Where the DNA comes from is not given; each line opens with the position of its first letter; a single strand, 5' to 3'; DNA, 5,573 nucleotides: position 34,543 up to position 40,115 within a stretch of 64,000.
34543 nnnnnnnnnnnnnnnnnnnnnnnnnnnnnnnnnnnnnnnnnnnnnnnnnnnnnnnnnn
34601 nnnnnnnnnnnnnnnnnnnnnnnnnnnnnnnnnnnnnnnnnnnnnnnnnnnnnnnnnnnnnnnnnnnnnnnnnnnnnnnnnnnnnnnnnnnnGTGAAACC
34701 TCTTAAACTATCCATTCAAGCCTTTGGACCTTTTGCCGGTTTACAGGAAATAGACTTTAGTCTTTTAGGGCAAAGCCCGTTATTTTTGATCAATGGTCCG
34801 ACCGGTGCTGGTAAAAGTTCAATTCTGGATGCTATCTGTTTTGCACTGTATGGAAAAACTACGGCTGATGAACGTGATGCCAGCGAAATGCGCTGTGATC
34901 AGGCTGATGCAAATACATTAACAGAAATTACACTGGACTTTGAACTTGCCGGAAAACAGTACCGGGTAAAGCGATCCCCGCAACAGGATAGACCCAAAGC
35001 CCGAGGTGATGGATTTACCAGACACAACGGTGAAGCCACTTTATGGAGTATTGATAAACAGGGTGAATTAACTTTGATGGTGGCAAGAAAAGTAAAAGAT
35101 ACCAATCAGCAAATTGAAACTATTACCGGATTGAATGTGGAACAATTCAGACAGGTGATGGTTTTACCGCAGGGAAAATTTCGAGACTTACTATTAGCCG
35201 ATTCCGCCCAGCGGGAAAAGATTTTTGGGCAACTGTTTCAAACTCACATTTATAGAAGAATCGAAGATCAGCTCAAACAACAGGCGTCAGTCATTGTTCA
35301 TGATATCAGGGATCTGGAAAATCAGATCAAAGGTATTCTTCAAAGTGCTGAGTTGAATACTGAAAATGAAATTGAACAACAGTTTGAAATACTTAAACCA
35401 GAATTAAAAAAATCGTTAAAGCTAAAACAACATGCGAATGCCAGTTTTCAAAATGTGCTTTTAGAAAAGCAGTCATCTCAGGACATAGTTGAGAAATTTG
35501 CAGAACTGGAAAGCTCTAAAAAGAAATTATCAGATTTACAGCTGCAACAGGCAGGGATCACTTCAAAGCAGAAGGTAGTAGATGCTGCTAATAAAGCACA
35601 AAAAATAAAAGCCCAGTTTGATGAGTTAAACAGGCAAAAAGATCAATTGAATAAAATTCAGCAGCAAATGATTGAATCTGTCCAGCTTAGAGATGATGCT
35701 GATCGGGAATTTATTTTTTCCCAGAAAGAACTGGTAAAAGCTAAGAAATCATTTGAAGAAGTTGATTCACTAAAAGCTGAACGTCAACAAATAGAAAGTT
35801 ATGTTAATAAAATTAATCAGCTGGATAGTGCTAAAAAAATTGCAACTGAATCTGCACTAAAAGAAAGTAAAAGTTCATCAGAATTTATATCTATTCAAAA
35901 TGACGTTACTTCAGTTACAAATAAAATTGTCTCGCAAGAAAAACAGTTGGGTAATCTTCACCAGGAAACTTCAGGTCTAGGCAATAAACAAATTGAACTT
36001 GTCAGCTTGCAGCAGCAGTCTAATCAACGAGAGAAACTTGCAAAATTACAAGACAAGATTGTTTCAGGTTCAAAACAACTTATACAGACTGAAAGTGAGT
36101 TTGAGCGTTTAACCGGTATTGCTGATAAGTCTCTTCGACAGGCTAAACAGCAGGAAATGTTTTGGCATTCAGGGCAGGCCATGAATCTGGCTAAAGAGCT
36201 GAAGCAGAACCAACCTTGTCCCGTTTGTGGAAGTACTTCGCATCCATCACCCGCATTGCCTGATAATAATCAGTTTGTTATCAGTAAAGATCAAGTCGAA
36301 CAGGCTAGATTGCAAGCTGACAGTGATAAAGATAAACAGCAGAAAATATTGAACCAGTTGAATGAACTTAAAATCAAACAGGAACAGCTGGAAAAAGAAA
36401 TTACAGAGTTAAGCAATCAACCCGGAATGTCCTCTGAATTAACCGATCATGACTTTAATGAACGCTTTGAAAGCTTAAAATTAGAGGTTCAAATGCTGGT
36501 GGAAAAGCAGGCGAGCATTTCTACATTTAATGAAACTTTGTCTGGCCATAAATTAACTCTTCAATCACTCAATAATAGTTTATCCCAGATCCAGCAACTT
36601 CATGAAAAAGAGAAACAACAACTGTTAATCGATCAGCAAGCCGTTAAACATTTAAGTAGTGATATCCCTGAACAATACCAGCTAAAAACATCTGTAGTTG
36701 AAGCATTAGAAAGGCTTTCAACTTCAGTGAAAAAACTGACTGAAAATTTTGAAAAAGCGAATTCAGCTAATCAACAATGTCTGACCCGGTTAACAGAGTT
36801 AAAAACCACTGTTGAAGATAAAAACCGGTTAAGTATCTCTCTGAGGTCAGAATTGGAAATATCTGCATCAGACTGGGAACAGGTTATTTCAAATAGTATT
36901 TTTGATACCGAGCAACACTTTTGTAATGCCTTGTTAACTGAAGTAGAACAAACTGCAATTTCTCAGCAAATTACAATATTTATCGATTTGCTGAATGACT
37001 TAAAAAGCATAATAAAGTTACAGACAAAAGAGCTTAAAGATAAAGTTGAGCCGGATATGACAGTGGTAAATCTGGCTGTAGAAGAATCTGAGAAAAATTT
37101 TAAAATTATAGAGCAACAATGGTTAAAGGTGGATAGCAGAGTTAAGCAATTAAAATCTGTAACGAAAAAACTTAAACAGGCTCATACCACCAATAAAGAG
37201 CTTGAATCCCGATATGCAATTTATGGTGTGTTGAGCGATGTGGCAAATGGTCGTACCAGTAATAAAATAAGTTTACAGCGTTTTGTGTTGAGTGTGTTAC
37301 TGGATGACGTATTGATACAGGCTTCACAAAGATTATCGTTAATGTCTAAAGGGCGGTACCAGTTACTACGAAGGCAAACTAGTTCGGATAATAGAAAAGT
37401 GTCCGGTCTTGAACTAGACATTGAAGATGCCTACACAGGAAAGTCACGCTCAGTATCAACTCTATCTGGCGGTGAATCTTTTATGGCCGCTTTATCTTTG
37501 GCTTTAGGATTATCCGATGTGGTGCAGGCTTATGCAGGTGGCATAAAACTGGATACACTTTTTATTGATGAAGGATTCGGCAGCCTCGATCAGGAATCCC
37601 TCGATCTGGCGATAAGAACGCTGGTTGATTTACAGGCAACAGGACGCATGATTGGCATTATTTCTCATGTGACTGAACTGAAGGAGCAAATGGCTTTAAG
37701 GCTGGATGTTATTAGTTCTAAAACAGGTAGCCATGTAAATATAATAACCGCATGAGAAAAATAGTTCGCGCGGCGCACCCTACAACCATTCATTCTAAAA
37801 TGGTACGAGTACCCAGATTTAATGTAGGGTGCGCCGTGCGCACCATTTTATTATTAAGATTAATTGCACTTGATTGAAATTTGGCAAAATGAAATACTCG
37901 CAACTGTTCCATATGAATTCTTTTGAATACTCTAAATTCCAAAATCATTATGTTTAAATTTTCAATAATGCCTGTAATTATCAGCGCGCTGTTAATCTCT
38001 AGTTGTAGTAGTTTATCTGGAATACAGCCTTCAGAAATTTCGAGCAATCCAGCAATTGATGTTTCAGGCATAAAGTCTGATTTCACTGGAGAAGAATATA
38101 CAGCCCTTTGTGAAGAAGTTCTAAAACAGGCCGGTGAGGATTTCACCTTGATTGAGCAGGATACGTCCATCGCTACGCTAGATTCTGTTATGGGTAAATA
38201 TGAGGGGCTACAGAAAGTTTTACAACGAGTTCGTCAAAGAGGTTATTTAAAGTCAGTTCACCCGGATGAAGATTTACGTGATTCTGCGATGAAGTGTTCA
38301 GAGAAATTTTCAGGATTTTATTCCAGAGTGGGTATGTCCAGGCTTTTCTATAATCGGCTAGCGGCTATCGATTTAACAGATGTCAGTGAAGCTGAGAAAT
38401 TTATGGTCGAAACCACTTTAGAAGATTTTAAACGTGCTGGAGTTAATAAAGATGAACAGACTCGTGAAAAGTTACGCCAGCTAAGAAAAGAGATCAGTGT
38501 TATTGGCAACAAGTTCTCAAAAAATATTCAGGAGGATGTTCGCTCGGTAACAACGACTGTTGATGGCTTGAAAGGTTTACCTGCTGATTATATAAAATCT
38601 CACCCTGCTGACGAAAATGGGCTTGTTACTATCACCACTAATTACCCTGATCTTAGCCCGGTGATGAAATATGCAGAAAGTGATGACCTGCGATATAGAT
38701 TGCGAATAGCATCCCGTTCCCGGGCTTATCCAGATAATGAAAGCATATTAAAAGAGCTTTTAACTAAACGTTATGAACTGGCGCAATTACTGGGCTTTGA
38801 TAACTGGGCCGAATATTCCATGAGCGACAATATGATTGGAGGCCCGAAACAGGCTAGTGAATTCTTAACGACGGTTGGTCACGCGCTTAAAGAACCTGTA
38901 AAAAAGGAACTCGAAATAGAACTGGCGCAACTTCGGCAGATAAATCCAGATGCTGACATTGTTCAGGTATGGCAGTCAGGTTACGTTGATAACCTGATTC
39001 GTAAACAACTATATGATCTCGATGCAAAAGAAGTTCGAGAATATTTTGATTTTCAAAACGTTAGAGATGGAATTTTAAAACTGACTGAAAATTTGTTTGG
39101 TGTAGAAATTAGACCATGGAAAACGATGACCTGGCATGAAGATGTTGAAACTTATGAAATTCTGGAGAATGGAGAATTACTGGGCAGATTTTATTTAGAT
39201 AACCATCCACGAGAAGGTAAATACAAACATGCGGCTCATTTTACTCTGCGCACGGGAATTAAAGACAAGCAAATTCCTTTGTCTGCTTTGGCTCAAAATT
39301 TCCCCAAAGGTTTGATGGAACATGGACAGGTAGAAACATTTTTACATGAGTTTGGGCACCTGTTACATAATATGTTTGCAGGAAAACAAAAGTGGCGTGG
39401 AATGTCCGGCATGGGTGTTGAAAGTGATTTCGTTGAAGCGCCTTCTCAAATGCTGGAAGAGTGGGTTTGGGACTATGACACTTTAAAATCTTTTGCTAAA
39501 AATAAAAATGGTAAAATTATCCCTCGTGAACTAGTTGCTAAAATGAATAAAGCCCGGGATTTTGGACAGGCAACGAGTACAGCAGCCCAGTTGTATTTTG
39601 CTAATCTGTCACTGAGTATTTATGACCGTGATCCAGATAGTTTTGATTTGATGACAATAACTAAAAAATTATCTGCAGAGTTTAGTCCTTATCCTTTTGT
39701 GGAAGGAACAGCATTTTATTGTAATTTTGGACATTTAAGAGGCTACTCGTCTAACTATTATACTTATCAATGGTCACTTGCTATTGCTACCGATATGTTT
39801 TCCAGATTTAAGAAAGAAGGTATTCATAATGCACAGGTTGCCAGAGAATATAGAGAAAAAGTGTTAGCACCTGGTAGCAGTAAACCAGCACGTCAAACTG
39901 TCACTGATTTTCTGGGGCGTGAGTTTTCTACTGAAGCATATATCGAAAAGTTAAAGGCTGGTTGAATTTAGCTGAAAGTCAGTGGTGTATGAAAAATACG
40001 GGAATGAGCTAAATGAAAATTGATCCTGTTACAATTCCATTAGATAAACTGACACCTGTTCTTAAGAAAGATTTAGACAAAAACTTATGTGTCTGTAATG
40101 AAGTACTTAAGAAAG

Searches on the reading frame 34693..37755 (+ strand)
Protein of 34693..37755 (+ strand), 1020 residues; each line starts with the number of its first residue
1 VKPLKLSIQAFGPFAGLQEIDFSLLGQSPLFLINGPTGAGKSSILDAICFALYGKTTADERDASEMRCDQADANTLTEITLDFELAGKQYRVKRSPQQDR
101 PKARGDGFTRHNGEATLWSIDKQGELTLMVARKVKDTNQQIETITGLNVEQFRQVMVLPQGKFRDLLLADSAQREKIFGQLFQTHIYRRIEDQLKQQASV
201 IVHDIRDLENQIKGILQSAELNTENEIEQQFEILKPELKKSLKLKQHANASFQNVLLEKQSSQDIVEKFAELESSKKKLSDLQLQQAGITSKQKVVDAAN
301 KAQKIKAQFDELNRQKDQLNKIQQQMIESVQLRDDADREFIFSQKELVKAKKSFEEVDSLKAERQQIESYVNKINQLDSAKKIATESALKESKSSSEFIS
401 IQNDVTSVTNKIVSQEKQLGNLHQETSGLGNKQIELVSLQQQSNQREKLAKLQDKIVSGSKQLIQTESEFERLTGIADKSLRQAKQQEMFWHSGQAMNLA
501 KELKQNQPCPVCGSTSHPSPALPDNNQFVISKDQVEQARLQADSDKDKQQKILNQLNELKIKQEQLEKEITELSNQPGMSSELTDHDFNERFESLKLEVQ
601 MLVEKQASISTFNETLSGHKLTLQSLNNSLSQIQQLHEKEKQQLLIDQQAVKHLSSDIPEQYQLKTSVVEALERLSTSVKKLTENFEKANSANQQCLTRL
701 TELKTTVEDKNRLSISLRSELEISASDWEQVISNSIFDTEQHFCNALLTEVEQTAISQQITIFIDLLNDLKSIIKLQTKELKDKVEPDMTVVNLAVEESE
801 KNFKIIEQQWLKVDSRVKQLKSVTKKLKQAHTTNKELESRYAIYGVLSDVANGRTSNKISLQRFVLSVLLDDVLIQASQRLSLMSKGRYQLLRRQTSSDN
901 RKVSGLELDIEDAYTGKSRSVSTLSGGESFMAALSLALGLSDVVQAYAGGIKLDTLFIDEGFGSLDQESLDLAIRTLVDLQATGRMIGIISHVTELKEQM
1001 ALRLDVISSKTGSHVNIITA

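Call 4: search_protein_families(library=pfam, proteins=[window:34693-37755:+])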
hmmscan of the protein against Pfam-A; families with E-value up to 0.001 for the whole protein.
window:34693-37755:+ (1020 aa): 4 families
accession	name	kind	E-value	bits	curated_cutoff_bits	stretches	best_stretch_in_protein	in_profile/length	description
PF13476.12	AAA_23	-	3.5e-25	90.3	27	1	5-239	1-194/201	AAA domain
PF13558.12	SbcC_Walker_B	-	8.6e-10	39.2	27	1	899-977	5-88/90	SbcC/RAD50-like, Walker B motif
PF13555.12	AAA_29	-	4.7e-07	29.9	27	1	11-58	9-52/61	P-loop containing region of AAA domain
PF13514.12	AAA_27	-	2.8e-06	27.5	22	1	1-58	1-56/206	AAA domain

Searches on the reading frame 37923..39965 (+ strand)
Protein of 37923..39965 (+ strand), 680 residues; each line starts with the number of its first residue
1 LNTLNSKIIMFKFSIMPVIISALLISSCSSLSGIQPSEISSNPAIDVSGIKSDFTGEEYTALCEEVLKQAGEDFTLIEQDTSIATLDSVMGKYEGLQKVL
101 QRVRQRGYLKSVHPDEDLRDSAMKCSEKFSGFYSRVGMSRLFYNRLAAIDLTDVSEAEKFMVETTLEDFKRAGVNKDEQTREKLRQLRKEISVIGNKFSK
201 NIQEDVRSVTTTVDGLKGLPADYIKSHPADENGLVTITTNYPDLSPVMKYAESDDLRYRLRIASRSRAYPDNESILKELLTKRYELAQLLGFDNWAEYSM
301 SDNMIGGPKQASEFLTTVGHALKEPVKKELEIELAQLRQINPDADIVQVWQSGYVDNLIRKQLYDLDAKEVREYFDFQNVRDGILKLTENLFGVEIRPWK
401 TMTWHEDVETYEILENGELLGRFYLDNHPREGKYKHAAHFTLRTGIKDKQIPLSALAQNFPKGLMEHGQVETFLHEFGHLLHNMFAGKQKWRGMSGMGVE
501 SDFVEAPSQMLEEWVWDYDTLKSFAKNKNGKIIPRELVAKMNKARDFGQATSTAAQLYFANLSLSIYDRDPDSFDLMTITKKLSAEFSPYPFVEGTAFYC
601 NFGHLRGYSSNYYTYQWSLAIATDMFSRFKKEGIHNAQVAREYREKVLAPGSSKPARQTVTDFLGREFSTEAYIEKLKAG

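Call 46: search_protein_families(library=pfam, proteins=[window:37923-39965:+], max_evalue=0.00001)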
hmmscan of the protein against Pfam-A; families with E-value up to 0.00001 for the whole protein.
window:37923-39965:+ (680 aa): 1 family
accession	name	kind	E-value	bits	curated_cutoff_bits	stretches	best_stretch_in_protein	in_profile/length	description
PF01432.26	Peptidase_M3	-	4.5e-102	343.2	27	1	247-677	1-455/457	Peptidase family M3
